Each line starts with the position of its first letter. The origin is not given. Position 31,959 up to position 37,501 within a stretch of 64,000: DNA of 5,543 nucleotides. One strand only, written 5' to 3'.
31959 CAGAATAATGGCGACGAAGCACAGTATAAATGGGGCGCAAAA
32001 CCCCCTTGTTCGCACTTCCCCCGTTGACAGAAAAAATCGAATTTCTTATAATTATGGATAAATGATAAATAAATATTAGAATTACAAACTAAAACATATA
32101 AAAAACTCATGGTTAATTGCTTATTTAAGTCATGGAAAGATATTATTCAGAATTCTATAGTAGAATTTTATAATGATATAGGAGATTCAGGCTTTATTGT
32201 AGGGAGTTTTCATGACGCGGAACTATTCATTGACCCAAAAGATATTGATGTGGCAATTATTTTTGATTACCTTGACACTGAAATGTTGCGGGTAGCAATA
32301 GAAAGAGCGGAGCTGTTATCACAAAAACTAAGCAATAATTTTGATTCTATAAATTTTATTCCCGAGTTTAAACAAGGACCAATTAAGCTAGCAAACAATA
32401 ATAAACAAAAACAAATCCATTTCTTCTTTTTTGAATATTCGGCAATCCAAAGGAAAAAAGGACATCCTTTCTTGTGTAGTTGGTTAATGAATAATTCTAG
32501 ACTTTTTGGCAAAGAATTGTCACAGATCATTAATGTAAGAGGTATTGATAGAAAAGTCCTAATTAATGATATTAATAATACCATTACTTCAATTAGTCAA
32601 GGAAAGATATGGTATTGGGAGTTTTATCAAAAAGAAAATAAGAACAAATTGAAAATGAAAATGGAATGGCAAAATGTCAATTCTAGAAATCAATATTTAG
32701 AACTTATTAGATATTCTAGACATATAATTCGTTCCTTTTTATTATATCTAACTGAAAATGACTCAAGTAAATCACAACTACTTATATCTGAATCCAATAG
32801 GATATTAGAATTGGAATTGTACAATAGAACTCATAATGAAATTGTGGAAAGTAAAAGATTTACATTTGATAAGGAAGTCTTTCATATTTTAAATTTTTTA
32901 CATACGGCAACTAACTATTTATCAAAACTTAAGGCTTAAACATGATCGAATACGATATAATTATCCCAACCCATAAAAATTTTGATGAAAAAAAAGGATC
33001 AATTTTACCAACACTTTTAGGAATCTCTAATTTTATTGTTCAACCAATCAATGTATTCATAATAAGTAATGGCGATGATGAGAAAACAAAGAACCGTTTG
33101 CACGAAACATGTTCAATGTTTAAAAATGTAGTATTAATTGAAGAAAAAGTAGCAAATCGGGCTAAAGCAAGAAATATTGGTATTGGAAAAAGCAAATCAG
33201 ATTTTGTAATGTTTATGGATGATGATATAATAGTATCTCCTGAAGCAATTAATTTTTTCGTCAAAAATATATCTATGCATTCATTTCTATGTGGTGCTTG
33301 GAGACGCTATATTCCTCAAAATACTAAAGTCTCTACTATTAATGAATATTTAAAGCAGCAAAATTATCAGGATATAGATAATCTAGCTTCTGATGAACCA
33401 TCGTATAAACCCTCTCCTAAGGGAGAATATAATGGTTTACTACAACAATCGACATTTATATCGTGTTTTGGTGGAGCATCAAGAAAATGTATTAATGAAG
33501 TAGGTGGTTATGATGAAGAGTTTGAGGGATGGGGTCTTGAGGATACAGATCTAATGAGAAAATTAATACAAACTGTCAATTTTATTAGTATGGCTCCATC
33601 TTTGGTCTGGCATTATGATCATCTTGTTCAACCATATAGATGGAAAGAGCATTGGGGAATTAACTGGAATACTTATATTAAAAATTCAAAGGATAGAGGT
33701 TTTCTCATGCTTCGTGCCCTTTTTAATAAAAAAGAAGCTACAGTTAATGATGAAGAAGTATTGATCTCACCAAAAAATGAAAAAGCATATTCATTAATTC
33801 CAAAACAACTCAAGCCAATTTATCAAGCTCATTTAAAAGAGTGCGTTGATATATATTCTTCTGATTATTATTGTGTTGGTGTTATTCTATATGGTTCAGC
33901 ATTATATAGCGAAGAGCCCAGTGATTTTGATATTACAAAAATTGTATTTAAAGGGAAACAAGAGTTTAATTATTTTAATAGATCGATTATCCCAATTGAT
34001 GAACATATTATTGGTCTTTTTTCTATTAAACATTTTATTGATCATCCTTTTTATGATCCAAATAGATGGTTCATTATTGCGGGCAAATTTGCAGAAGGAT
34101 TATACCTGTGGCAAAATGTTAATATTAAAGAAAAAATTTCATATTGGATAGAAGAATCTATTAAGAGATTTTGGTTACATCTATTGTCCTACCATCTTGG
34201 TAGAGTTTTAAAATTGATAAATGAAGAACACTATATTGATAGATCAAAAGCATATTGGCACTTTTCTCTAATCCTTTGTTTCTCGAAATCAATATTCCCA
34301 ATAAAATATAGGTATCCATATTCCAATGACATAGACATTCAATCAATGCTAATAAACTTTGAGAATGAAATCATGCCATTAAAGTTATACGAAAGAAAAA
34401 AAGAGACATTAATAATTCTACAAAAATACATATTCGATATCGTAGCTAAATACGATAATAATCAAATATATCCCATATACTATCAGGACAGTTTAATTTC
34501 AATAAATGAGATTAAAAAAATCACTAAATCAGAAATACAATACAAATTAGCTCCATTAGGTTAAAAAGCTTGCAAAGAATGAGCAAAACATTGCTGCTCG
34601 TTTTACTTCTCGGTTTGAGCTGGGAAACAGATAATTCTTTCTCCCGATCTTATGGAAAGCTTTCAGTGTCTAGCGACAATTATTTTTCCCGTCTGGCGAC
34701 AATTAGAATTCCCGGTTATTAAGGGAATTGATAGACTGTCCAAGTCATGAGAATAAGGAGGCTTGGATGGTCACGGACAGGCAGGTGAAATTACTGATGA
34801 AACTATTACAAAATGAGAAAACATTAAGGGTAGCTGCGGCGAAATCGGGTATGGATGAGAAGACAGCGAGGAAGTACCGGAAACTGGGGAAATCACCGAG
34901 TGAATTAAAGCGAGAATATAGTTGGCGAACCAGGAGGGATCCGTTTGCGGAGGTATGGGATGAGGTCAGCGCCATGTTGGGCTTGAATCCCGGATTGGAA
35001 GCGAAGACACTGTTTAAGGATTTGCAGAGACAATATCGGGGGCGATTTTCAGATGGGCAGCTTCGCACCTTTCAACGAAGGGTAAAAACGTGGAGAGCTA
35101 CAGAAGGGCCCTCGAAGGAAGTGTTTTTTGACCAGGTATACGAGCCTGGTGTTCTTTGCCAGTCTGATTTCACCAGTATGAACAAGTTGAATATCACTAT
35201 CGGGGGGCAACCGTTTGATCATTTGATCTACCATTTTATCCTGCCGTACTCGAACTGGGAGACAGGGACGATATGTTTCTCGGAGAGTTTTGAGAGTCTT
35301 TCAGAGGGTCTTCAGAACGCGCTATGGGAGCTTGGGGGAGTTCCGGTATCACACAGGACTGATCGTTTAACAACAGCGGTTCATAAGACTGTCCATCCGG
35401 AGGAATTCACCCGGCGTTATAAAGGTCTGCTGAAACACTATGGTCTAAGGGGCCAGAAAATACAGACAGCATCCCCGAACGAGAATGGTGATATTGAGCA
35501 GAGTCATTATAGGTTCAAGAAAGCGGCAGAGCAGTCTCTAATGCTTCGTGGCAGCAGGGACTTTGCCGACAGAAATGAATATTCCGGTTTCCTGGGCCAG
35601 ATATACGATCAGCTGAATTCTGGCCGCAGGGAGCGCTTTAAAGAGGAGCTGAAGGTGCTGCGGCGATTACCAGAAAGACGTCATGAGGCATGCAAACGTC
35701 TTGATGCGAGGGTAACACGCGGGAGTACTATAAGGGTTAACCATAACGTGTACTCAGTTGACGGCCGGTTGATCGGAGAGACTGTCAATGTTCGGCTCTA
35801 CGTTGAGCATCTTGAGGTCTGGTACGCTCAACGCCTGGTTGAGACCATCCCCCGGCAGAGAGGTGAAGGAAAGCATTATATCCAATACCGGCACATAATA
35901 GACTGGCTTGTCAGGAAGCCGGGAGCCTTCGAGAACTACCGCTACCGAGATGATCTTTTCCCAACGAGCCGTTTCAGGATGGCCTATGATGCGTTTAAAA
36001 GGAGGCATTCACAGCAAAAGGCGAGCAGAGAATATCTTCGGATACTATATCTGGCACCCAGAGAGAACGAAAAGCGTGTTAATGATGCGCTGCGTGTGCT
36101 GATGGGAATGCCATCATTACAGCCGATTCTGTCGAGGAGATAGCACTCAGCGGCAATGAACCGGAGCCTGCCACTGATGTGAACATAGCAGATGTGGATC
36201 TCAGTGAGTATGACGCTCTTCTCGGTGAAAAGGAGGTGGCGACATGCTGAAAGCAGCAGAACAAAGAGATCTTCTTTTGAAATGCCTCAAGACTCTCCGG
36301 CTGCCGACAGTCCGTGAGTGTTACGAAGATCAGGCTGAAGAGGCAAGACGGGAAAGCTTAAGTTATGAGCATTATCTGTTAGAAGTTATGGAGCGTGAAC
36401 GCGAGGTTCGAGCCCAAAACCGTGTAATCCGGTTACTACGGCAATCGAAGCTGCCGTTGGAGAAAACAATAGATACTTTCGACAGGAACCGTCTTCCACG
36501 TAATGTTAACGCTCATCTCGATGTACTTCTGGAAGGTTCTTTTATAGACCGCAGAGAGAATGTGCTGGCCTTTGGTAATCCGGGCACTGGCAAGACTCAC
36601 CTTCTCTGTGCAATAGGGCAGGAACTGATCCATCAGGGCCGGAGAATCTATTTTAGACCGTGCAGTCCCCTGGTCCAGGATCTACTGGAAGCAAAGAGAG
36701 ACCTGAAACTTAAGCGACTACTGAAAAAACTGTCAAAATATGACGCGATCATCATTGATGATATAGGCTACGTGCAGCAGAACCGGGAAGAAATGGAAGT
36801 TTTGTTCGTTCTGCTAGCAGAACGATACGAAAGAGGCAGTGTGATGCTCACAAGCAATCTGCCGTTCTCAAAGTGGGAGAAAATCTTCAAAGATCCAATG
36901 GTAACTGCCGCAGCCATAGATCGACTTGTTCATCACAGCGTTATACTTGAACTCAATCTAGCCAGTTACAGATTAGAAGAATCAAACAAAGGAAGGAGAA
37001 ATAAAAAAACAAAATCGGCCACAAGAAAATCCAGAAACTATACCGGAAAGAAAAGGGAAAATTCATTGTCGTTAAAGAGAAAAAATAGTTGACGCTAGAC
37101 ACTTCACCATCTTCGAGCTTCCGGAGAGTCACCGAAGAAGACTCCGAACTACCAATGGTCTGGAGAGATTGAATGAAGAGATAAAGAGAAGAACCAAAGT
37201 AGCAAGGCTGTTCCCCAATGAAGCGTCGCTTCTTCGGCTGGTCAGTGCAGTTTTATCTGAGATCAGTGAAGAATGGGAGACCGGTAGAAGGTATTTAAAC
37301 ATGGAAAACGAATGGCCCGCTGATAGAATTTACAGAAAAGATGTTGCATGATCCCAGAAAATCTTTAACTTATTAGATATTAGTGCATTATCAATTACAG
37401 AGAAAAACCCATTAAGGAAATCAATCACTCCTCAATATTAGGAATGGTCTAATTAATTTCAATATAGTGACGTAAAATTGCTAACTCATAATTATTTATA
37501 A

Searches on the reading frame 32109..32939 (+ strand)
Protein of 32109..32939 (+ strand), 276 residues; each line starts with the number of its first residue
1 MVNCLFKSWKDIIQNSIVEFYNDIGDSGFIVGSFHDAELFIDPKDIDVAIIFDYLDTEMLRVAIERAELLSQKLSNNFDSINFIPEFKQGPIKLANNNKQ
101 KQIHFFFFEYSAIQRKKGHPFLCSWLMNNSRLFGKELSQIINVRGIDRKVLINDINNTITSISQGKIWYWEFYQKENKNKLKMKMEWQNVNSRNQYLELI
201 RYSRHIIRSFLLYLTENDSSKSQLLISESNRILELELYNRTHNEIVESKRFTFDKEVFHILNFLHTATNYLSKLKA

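Call 10: search_protein_families(library=pfam, proteins=[window:32109-32939:+], max_evalue=0.0001)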
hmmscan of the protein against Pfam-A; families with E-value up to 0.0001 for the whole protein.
window:32109-32939:+ (276 aa): 0 families

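Call 61: search_protein_families(library=ncbifam, proteins=[window:32109-32939:+], max_evalue=0.001)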
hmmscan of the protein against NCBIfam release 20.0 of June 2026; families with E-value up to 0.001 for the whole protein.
window:32109-32939:+ (276 aa): 0 families

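Call 86: search_solved_structures(query=window:32109-32936:+, max_evalue=1)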
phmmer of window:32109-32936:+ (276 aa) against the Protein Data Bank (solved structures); distinct sequences matched with E-value up to 1: 0.

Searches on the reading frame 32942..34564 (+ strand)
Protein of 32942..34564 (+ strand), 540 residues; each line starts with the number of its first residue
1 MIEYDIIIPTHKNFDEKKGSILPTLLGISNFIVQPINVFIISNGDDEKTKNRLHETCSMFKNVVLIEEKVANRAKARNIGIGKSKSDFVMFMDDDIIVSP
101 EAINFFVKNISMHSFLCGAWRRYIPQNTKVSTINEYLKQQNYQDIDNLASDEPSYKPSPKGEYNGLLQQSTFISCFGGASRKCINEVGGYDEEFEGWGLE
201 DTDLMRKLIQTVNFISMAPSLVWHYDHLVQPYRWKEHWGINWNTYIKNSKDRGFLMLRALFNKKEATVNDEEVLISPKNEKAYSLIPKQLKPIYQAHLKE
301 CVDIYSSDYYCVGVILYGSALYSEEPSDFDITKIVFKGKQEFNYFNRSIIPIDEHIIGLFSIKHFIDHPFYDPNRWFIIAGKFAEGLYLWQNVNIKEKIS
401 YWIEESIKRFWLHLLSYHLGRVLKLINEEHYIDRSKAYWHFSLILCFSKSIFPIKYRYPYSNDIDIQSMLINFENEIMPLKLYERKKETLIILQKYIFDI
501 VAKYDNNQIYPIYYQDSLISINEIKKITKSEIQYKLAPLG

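Call 10: search_protein_families(library=pfam, proteins=[window:32942-34564:+], max_evalue=0.0001)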
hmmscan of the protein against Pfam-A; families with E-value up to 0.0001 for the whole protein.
window:32942-34564:+ (540 aa): 4 families
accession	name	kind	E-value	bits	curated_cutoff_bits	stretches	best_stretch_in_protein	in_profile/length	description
PF10111.15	Glyco_tranf_2_2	-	1.2e-14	55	27.3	1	15-224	9-216/276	Glycosyltransferase like family 2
PF00535.33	Glycos_transf_2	-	1.3e-12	48.4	23.3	1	6-136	2-131/168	Glycosyl transferase family 2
PF02709.20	Glyco_transf_7C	-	1.9e-07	31.1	23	1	168-211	15-58/78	N-terminal domain of galactosyltransferase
PF13641.12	Glyco_tranf_2_3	-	5.4e-05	23.7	27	1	17-105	13-106/230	Glycosyltransferase like family 2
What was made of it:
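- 32109..34564 (+): Continuation of the low-GC island outside the bracket: a 276-aa ORF with no database match (32109-32939; a nucleotidyltransferase-like motif seen by eye only) and a 540-aa GT2 (32942-34564). Pfam GT2 families (call 10).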

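Call 61: search_protein_families(library=ncbifam, proteins=[window:32942-34564:+], max_evalue=0.001)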
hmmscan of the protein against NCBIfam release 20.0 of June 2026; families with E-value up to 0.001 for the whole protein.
window:32942-34564:+ (540 aa): 5 families
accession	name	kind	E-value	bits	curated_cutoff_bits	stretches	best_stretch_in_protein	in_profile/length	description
NF041875.1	EPS_EpsD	equivalog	5e-11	42.6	370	1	6-105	3-99/325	exopolysaccharide biosynthesis glycosyltransferase EpsD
TIGR03965.1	mycofact_glyco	equivalog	6.5e-07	28.6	280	0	31-101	101-170/467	mycofactocin biosynthesis glycosyltransferase MftF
TIGR03937.1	PgaC_IcaA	equivalog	1.3e-06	27.7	422.3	1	30-113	69-153/407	poly-beta-1,6-N-acetyl-D-glucosamine synthase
NF038299.1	EPS_HpsN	equivalog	1.9e-05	23.8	425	1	34-113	29-109/317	hormogonium polysaccharide biosynthesis glycosyltransferase HpsN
NF007482.0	PRK10073.1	equivalog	0.00018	20.6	423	1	32-102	32-102/334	glycosyltransferase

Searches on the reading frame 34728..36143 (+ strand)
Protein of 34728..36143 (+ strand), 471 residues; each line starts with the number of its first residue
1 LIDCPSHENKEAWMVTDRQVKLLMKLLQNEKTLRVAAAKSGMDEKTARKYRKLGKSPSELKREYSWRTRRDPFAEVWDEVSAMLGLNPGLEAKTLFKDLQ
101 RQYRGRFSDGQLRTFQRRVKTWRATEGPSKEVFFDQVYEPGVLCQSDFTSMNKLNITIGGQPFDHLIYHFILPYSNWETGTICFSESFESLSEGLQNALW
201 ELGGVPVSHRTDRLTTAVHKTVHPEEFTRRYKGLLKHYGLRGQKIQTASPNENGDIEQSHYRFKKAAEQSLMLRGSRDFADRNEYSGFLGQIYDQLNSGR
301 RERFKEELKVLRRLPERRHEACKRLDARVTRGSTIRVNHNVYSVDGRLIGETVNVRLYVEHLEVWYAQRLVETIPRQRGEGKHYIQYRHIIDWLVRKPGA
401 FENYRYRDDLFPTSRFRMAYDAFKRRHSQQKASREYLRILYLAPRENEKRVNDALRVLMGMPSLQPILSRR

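Call 10: search_protein_families(library=pfam, proteins=[window:34728-36143:+], max_evalue=0.0001)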
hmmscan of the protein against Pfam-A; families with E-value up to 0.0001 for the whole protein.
window:34728-36143:+ (471 aa): 1 family
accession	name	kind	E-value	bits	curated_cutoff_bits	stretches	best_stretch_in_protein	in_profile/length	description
PF22483.2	Mu-transpos_C_2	-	8.8e-14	51.4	27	1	314-383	1-70/73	Mu transposase, C-terminal domain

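Call 73: search_protein_families(library=ncbifam, proteins=[window:34728-36143:+], max_evalue=1)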
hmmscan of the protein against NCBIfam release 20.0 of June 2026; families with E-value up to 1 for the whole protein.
window:34728-36143:+ (471 aa): 2 families
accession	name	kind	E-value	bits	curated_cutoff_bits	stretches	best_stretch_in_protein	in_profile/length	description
NF033546.1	transpos_IS21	equivalog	2.9e-57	194.5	160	1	24-316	2-294/294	IS21 family transposase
NF033577.2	transpos_IS481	equivalog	3.3e-08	33.4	224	1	20-267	3-243/284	IS481 family transposase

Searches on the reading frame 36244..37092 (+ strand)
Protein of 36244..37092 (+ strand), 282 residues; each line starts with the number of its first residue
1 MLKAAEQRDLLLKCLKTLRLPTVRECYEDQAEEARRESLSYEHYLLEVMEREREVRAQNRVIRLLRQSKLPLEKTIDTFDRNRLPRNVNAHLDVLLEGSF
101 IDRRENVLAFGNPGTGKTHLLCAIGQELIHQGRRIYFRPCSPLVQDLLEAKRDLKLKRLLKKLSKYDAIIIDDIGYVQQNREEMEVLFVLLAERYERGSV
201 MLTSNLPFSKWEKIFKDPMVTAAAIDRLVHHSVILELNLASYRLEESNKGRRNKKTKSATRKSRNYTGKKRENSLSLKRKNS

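Call 10: search_protein_families(library=pfam, proteins=[window:36244-37092:+], max_evalue=0.0001)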
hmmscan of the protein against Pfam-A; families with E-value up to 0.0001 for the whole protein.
window:36244-37092:+ (282 aa): 3 families
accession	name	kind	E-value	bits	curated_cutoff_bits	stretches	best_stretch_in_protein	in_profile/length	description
PF01695.23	IstB_IS21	-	3.8e-64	216.9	24.1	1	15-248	3-236/238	IstB-like ATP binding protein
PF00308.24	Bac_DnaA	-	8.2e-12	46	23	1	107-205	37-138/162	Bacterial DnaA ATPAse domain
PF00004.35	AAA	-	8.8e-06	26.6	21.2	1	107-191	1-89/131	ATPase family associated with various cellular activities (AAA)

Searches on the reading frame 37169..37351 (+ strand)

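Call 73: search_protein_families(library=ncbifam, proteins=[window:37169-37351:+], max_evalue=1)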
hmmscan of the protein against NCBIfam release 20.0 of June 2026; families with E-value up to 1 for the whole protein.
window:37169-37351:+ (60 aa): 2 families
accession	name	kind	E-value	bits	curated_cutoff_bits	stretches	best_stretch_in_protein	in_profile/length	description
NF033543.2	transpos_IS256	equivalog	5e-05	22.4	150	1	1-31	306-337/338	IS256 family transposase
NF052513.1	TransRegCarH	equivalog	0.028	13.7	400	1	10-42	105-137/274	HTH-type transcriptional repressor CarH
